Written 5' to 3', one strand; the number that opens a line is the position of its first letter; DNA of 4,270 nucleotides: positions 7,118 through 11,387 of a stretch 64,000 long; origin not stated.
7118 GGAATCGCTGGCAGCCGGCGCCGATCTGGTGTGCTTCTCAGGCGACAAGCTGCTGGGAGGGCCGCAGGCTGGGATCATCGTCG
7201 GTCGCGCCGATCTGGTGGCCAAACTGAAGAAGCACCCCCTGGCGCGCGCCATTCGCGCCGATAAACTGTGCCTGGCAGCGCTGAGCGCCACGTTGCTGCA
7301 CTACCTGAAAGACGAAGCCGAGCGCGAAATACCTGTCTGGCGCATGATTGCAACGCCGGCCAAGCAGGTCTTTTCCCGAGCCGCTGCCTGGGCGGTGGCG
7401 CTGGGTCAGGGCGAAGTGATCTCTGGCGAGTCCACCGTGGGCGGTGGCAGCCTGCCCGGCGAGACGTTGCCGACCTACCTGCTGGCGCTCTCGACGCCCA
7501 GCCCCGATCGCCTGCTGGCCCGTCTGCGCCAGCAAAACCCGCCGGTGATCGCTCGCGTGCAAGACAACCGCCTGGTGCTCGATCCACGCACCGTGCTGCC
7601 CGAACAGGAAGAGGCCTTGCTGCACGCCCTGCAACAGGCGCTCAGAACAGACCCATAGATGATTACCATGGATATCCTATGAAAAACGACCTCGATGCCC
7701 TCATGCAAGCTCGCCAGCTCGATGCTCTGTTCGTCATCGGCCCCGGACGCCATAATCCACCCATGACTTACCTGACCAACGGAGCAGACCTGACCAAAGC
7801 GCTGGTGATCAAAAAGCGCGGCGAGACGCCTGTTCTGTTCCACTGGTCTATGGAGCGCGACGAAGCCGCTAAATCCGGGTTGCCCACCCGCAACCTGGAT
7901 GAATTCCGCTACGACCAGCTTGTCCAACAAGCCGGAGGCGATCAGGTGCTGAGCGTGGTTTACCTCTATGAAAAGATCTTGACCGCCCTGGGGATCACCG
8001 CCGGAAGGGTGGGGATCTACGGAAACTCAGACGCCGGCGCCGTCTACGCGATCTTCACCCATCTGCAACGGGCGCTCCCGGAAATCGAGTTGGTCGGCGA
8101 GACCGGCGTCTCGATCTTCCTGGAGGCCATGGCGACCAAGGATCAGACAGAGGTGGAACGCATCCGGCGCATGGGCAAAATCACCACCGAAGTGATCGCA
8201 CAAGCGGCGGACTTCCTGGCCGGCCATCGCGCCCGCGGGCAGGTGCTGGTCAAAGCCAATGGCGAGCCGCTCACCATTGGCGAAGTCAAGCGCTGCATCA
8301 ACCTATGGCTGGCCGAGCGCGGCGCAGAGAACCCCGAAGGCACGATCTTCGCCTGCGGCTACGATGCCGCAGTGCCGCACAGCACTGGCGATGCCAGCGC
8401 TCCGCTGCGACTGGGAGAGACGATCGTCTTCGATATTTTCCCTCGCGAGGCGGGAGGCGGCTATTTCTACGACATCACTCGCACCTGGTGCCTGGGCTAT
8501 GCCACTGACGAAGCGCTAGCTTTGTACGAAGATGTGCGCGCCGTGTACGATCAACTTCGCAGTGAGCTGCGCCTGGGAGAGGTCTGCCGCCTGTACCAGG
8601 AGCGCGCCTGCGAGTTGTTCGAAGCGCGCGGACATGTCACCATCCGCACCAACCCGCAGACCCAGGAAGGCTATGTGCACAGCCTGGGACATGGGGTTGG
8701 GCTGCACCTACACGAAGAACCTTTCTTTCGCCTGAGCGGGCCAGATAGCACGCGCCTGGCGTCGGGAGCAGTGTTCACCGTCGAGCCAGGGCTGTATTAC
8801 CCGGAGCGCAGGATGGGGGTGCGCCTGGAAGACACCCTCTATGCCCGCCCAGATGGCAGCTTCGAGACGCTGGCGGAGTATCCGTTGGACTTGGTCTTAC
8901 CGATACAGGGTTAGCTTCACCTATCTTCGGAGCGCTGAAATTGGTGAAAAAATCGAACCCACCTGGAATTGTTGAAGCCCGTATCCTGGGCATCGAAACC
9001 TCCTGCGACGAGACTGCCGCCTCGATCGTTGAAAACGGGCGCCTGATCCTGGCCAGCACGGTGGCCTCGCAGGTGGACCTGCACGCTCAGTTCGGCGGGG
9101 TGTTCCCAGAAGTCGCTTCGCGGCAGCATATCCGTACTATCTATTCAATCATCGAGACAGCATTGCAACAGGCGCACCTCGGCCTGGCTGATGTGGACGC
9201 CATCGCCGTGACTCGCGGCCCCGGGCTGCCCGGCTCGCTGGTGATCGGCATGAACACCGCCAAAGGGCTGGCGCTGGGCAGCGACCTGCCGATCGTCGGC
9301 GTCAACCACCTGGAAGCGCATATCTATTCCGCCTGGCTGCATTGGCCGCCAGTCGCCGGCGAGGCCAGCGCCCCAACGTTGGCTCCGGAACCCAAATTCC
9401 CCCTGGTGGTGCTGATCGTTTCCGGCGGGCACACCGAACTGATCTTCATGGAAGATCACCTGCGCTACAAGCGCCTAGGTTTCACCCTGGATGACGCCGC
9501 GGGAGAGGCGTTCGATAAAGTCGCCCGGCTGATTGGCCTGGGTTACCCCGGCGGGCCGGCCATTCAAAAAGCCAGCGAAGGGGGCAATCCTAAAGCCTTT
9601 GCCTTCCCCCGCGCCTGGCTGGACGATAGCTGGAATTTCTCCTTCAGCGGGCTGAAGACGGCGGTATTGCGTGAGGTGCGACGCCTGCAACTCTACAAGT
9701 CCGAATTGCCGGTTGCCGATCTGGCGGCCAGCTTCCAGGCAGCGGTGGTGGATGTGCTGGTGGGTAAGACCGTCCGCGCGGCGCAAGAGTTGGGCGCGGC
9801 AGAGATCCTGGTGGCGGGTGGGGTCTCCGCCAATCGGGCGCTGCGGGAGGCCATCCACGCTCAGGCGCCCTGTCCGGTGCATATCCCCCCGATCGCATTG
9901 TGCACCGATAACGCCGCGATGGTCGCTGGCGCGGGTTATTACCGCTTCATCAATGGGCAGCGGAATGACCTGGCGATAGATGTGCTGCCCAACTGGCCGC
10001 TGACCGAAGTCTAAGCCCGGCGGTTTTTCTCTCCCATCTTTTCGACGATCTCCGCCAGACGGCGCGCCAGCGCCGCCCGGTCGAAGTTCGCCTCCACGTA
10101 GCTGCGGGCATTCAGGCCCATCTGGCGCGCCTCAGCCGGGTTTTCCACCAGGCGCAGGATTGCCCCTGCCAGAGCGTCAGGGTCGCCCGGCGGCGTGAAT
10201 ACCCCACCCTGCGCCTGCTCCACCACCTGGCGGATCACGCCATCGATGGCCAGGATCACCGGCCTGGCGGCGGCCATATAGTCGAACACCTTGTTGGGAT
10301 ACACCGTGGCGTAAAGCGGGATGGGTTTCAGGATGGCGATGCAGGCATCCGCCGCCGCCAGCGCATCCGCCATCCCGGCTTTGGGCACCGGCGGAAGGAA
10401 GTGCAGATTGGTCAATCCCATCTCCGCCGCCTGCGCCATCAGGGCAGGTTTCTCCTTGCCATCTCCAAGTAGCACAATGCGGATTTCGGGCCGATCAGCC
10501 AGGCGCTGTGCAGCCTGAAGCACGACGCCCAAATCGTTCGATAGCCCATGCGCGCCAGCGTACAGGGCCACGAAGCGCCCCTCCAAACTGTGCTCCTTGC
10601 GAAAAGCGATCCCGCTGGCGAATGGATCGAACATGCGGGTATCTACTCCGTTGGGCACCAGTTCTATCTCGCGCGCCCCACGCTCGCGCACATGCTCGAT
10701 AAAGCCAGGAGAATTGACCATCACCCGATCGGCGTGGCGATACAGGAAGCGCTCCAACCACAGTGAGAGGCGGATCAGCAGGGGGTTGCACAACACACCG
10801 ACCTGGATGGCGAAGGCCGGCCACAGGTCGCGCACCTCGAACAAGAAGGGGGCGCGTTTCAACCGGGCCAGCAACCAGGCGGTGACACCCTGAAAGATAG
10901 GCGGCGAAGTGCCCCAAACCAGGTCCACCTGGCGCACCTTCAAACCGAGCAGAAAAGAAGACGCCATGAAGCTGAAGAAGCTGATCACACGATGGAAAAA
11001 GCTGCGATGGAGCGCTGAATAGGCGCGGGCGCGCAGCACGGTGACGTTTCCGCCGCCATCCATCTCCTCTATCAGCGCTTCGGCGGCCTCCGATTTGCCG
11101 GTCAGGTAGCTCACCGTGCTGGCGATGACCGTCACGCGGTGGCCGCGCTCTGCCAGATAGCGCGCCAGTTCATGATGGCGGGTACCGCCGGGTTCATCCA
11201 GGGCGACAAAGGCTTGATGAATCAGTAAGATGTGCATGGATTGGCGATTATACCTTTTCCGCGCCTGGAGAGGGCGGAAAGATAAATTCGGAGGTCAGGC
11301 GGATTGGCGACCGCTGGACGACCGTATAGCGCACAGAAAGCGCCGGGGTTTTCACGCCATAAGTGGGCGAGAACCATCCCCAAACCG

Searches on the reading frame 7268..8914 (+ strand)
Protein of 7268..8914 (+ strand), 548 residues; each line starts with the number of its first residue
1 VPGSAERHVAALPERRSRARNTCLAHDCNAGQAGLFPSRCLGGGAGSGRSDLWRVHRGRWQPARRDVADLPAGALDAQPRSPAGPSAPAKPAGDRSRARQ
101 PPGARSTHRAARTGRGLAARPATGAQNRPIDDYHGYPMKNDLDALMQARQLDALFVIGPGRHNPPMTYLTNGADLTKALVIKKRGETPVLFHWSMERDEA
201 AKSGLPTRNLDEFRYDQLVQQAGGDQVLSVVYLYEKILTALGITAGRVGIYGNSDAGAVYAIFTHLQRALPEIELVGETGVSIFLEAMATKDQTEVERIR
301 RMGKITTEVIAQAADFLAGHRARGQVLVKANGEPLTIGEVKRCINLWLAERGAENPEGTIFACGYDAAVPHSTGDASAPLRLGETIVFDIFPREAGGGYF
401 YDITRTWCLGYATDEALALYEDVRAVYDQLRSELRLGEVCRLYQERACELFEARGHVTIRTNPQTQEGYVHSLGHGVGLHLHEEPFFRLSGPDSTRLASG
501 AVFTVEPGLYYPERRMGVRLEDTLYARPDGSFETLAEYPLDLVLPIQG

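Call 83: search_protein_families(library=pfam, proteins=[window:7268-8914:+], max_evalue=0.00001)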
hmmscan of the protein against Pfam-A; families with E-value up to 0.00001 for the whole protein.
window:7268-8914:+ (548 aa): 1 family
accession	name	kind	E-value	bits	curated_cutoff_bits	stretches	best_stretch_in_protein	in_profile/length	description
PF00557.29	Peptidase_M24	-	3.8e-34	118.7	23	1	297-525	1-205/208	Metallopeptidase family M24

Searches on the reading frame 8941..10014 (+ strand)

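Call 83: search_protein_families(library=pfam, proteins=[window:8941-10014:+], max_evalue=0.00001)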
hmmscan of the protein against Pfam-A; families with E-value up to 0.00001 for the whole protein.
window:8941-10014:+ (357 aa): 2 families
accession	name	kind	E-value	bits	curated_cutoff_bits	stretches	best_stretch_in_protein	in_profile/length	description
PF00814.31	TsaD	-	3e-91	306.2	24.8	1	36-329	2-263/264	tRNA N6-adenosine threonylcarbamoyltransferase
PF22521.2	HypF_C_2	-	9.4e-06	26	27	0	249-308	157-216/241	Carbamoyltransferase, Kae1-like Domain, second subdomain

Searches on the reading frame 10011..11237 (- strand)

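Call 83: search_protein_families(library=pfam, proteins=[window:10011-11237:-], max_evalue=0.00001)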
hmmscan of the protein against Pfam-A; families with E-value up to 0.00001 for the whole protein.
window:10011-11237:- (408 aa): 5 families
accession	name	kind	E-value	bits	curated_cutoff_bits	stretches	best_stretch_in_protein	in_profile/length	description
PF13579.12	Glyco_trans_4_4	-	1.1e-21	78.2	29.7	1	18-197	4-158/158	Glycosyl transferase 4-like domain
PF13692.12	Glyco_trans_1_4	-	1.4e-18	68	27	1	223-366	3-142/142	Glycosyl transferases group 1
PF13439.12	Glyco_transf_4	-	4.9e-17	62.9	28.5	1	22-200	9-168/170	Glycosyltransferase Family 4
PF00534.26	Glycos_transf_1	-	2.7e-16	60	26.4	1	213-379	6-171/172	Glycosyl transferases group 1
PF13524.12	Glyco_trans_1_2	-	2e-07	31.5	25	1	244-394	7-142/144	Glycosyl transferase-like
